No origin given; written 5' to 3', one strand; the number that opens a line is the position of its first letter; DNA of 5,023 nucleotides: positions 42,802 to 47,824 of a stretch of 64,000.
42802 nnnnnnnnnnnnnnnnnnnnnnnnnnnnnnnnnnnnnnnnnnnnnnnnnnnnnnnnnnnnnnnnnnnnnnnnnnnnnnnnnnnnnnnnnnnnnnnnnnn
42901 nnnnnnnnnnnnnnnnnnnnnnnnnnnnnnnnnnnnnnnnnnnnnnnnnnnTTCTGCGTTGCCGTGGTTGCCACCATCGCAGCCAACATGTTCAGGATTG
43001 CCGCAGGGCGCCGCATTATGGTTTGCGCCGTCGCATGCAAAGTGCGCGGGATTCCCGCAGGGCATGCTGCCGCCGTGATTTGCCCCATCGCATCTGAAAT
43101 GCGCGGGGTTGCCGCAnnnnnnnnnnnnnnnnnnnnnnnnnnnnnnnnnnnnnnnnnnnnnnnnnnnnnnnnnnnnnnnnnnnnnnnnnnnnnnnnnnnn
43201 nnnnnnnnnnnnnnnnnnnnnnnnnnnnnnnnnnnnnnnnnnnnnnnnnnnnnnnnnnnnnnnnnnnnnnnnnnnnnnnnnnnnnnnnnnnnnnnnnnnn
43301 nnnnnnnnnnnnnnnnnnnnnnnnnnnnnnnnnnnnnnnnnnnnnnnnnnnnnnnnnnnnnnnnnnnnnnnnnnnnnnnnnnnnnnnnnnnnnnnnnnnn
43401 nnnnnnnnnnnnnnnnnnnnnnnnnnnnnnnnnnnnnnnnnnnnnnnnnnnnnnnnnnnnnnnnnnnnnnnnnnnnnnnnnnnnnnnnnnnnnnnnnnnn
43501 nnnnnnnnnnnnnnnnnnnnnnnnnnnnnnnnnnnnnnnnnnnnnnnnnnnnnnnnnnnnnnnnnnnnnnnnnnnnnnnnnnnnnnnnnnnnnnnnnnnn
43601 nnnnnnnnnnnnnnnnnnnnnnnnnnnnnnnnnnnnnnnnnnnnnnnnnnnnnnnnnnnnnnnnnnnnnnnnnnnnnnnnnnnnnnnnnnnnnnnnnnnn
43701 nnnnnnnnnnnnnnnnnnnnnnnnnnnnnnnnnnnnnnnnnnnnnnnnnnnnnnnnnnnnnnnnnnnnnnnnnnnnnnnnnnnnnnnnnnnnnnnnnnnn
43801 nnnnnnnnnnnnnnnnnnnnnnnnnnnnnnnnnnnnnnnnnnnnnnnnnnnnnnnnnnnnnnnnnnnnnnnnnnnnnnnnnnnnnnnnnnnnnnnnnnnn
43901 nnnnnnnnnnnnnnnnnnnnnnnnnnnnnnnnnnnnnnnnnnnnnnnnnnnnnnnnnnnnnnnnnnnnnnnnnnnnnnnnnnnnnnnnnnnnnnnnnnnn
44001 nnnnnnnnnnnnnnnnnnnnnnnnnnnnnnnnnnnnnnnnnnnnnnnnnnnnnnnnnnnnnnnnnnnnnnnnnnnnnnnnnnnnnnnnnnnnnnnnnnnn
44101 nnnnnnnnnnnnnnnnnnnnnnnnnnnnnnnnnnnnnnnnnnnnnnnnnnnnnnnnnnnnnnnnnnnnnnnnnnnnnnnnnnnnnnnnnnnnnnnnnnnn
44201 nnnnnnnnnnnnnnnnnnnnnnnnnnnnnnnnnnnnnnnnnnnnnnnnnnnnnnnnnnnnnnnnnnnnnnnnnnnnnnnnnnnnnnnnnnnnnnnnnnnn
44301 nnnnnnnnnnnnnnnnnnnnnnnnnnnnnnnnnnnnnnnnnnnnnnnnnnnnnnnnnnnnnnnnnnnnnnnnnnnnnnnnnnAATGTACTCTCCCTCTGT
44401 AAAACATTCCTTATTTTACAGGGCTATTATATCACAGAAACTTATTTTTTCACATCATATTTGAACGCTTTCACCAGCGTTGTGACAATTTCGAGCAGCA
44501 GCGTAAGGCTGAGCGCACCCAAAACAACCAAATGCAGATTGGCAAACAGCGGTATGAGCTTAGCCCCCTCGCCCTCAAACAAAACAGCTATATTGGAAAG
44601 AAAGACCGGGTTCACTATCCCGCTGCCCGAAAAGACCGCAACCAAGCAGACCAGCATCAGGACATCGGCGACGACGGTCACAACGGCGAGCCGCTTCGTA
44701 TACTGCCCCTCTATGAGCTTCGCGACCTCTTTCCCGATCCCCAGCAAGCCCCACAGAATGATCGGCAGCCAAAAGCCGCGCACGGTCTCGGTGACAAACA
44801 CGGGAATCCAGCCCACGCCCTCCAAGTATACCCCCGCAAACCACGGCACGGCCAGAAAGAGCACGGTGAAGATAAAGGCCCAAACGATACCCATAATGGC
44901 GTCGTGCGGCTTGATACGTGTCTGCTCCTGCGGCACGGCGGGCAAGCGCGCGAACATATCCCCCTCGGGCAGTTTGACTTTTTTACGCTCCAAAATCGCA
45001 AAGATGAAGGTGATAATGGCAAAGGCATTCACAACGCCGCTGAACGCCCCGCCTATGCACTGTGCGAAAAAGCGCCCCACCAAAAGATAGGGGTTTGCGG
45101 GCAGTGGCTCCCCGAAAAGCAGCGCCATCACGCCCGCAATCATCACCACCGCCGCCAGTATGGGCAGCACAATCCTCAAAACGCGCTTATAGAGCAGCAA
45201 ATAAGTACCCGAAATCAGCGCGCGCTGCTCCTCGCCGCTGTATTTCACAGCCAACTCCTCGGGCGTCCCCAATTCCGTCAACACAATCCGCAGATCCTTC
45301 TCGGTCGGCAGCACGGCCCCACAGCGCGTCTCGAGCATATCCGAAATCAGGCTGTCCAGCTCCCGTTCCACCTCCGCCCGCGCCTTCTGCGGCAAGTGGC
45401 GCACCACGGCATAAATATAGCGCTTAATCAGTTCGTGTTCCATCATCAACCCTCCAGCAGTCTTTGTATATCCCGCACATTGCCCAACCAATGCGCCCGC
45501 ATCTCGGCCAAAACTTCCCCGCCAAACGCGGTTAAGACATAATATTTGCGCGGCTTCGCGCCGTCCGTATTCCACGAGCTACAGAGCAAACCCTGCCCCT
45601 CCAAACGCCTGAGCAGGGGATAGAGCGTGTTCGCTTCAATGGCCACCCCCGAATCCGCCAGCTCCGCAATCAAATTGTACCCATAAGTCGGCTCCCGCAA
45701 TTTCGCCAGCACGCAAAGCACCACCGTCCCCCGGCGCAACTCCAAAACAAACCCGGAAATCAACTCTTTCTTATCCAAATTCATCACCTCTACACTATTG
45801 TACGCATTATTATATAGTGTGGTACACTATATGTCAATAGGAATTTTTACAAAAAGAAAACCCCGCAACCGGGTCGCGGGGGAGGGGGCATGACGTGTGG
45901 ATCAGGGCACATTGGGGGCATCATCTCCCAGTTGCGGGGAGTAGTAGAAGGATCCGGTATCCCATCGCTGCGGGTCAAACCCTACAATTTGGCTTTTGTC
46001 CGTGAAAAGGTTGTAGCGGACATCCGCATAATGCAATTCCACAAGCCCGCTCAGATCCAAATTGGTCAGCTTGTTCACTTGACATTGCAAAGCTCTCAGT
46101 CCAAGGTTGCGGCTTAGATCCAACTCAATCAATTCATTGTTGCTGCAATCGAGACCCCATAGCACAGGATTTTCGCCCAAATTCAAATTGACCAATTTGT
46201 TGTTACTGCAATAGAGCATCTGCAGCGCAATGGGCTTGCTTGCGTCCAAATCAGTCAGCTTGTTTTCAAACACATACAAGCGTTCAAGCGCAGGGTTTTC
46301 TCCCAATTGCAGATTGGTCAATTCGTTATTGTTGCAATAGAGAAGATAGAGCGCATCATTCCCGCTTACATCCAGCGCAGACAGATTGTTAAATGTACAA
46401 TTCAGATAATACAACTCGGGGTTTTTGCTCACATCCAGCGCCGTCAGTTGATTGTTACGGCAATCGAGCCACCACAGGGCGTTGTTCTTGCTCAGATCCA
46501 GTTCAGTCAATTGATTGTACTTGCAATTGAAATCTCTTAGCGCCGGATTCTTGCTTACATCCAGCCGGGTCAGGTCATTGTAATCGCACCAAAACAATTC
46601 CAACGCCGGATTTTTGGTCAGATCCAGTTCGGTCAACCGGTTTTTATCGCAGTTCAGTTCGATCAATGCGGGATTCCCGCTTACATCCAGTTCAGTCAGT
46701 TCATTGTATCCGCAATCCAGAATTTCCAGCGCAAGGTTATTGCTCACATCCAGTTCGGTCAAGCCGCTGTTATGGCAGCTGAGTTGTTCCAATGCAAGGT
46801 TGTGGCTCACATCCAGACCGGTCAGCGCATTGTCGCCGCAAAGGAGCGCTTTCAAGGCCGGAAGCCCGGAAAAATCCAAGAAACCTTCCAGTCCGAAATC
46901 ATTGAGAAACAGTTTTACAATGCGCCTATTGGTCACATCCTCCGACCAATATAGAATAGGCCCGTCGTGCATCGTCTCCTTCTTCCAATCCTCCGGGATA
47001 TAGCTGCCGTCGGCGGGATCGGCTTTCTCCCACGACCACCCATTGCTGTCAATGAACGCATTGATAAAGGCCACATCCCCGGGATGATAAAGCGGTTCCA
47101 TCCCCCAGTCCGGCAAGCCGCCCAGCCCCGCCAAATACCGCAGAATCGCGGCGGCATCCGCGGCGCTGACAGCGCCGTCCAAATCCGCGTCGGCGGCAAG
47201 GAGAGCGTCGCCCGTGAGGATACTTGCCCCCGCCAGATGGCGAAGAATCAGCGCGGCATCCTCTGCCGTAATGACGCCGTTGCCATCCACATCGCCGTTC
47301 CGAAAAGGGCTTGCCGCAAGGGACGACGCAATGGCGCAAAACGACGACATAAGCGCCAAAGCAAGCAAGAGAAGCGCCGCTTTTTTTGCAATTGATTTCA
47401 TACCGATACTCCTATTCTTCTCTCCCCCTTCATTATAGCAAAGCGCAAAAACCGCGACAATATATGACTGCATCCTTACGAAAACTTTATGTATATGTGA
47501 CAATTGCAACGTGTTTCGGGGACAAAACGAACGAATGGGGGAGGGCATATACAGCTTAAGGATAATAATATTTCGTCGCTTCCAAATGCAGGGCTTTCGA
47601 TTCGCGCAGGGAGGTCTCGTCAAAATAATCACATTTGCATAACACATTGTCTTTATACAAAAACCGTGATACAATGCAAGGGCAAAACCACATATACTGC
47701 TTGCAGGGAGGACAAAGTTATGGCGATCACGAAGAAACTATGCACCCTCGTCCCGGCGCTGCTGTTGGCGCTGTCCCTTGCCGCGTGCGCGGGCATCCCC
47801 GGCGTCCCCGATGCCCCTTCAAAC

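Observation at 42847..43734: About 16 back-to-back Cys2/His2-type mini-repeats in an exported LRR-dockerin protein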

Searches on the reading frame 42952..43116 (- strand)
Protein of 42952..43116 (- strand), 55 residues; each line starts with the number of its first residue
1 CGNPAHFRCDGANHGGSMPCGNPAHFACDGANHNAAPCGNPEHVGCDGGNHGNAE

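Call 20: search_protein_representatives(alignment_id=A1)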
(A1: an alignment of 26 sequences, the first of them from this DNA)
Query: 26 sequences, 54 profile positions. Proteins with E-value up to 0.001 (for the whole library): 77; up to 1e-10: 37; up to 1e-30: 14. The best 77 are listed.
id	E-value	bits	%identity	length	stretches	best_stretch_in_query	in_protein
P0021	9.4e-107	365.2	-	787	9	1-53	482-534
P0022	3.8e-64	228.8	-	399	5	1-54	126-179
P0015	4.9e-56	202.8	-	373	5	1-53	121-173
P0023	8.7e-56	202.0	-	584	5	1-53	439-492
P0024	2.7e-52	190.8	-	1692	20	1-38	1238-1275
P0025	5.7e-46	170.6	-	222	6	1-50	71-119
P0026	1.0e-44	166.5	-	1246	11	1-52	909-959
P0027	2.1e-42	159.2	-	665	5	1-53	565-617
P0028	3.0e-39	149.0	-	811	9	9-53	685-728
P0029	1.1e-37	144.0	-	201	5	1-53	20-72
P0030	2.7e-35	136.4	-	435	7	5-51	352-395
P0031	4.8e-35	135.6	-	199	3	1-51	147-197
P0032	6.0e-35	135.3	-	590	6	4-52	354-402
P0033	3.0e-32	126.6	-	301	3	1-54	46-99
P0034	7.0e-29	115.8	-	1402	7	1-53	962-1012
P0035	7.7e-27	109.3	-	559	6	1-52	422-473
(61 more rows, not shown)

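Call 23: search_protein_families(library=pfam, alignment_id=A2, max_evalue=0.001)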
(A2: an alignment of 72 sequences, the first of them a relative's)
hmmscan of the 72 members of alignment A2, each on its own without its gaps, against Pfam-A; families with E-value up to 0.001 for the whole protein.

A. member 1, P0021 (787 aa): 0 families

B. families by the number of members that match (of 72 scanned): 27 families (the first 25 are shown)
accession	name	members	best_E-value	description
PF01471.23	PG_binding_1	6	2e-64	Putative peptidoglycan binding domain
PF09374.15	PG_binding_3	4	5.4e-13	Predicted Peptidoglycan domain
PF08823.16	PG_binding_2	4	7.7e-12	Putative peptidoglycan binding domain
PF04773.18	FecR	4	8.9e-08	FecR protein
PF13306.12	LRR_5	3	3.4e-16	BspA type Leucine rich repeat region (6 copies)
PF01764.32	Lipase_3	3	2.4e-08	Lipase (class 3)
PF18998.6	Flg_new_2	2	1e-20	Divergent InlB B-repeat domain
PF09479.16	Flg_new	2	1.4e-13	Listeria-Bacteroides repeat domain (List_Bact_rpt)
PF03382.20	DUF285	1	8.1e-30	Mycoplasma protein of unknown function, DUF285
PF13365.12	Trypsin_2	1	4.5e-24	Trypsin-like peptidase domain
PF00089.32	Trypsin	1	4.4e-13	Trypsin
PF20773.4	InhA-like_MAM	1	2.3e-10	Immune inhibitor A-like, MAM domain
PF00404.24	Dockerin_1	1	2.4e-09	Dockerin type I domain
PF02018.23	CBM_4_9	1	3.9e-08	Carbohydrate binding domain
PF07963.17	N_methyl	1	6.2e-08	Prokaryotic N-terminal methylation motif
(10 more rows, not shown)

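Call 38: find_homologous_proteins(query=A1, max_evalue=0.001)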
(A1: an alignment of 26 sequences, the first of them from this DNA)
Query A1 (26 sequences) (55 aa, profile of the alignment): 3 proteins with E <= 0.001 among 81 candidates.
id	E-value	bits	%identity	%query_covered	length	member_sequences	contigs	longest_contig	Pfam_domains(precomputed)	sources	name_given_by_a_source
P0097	4.6e-16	76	39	98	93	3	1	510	-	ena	-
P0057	1.2e-9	56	53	58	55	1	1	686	-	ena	-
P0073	5.0e-6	44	53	58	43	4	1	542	-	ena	-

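Call 74: search_solved_structures(query=A1, max_evalue=10, show_alignments=3)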
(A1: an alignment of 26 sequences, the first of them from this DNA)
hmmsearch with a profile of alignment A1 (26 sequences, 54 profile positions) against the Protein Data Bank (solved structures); distinct sequences matched with E-value up to 10: 1.
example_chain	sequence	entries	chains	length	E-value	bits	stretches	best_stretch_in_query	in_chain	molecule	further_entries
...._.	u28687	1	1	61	0.36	14.3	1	1-41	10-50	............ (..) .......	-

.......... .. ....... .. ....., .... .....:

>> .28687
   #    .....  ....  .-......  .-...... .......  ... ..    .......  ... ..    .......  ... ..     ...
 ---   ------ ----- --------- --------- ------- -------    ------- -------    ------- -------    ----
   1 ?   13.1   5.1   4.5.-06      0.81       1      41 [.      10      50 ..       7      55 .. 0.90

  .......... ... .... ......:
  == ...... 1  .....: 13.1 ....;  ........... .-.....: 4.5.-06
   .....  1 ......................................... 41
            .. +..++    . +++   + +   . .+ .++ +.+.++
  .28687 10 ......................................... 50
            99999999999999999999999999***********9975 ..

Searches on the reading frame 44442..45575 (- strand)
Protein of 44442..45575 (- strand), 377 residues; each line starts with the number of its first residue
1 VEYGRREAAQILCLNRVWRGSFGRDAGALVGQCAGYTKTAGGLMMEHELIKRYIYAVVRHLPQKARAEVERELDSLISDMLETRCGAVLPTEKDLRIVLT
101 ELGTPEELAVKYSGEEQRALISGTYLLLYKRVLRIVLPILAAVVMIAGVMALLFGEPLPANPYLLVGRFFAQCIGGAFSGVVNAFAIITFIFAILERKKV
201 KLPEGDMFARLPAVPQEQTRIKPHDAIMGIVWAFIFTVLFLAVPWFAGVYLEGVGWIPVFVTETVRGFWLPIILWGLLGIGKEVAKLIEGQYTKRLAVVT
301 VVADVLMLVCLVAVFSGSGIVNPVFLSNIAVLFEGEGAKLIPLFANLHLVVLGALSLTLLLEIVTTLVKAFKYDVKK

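Call 11: search_protein_families(library=pfam, proteins=[window:44442-45575:-], max_evalue=0.001)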
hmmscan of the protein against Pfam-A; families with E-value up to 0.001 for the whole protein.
window:44442-45575:- (377 aa): 1 family
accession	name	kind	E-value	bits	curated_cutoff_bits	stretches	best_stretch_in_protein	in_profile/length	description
PF22564.2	HAAS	-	5.5e-05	23.9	27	1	53-109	2-53/55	HAAS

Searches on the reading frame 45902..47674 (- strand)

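Call 11: search_protein_families(library=pfam, proteins=[window:45902-47674:-], max_evalue=0.001)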
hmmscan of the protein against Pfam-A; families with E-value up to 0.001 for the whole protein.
window:45902-47674:- (590 aa): 2 families
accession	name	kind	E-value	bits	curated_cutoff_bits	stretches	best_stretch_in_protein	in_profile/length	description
PF12799.13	LRR_4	-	3.7e-16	59.2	27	0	445-478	6-41/44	Leucine Rich repeats (2 copies)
PF00404.24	Dockerin_1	-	3e-10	40.6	22.9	1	127-181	2-56/57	Dockerin type I domain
